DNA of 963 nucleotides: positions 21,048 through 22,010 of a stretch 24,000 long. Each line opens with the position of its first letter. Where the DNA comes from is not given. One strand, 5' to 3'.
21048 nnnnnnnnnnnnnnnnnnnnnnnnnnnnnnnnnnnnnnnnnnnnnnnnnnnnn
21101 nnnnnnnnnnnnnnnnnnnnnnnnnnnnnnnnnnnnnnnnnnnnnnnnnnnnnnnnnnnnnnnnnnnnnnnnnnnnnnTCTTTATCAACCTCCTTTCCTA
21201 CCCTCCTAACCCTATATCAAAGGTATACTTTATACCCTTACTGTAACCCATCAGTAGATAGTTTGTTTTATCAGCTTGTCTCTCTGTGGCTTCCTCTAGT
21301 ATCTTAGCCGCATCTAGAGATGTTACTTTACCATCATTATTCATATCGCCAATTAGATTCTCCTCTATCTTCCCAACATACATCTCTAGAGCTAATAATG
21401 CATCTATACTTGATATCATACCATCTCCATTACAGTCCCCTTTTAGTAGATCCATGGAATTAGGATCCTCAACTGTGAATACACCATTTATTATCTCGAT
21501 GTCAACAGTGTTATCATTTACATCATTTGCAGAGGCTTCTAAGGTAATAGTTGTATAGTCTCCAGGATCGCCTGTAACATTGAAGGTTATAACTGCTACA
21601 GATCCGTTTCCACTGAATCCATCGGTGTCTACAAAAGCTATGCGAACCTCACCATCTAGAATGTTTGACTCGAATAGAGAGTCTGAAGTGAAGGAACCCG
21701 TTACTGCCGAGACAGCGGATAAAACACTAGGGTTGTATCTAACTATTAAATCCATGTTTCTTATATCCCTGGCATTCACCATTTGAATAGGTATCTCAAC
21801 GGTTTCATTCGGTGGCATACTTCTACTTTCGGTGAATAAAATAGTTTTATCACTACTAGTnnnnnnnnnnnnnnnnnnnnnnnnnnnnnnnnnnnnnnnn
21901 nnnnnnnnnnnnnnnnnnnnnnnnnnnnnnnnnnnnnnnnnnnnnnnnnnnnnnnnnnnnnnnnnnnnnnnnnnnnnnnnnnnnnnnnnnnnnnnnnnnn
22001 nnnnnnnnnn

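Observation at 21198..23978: One polypeptide carries a seven-repeat FG-GAP region, a ~370-aa unassigned core, a cohesin and a dockerin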

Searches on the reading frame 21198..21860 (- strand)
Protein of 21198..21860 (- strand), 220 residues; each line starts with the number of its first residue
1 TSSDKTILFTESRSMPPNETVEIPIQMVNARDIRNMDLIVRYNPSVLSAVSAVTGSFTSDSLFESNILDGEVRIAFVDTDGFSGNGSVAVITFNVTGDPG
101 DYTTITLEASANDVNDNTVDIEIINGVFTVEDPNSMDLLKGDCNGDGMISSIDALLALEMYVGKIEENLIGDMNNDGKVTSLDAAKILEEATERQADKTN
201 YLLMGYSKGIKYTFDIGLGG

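Call 77: search_solved_structures(query=window:21198-21860:-, max_evalue=0.01, show_alignments=1)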
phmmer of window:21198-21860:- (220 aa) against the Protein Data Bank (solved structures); distinct sequences matched with E-value up to 0.01: 7.
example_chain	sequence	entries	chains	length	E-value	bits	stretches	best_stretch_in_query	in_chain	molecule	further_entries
2xdh_A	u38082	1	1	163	4.5e-13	52.6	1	5-99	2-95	COHESIN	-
8zvk_A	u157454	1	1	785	4.5e-05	26.5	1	83-185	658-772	AaBgIC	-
2y3n_B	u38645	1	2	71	0.00025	24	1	139-187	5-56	CELLULOSOMAL FAMILY-48 PROCESSIVE GLYCOSIDE HYDROLASE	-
4uyq_B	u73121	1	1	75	0.0048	19.8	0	133-165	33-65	Cellulosomal scaffoldin adaptor protein B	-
4uyp_B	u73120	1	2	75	0.0049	19.8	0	139-167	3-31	Cellulosomal scaffoldin adaptor protein B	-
1daq_A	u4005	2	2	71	0.0067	19.4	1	139-190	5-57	ENDOGLUCANASE SS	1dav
2mte_A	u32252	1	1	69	0.0071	19.3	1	139-190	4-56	Cellulose 1,4-beta-cellobiosidase (reducing end) CelS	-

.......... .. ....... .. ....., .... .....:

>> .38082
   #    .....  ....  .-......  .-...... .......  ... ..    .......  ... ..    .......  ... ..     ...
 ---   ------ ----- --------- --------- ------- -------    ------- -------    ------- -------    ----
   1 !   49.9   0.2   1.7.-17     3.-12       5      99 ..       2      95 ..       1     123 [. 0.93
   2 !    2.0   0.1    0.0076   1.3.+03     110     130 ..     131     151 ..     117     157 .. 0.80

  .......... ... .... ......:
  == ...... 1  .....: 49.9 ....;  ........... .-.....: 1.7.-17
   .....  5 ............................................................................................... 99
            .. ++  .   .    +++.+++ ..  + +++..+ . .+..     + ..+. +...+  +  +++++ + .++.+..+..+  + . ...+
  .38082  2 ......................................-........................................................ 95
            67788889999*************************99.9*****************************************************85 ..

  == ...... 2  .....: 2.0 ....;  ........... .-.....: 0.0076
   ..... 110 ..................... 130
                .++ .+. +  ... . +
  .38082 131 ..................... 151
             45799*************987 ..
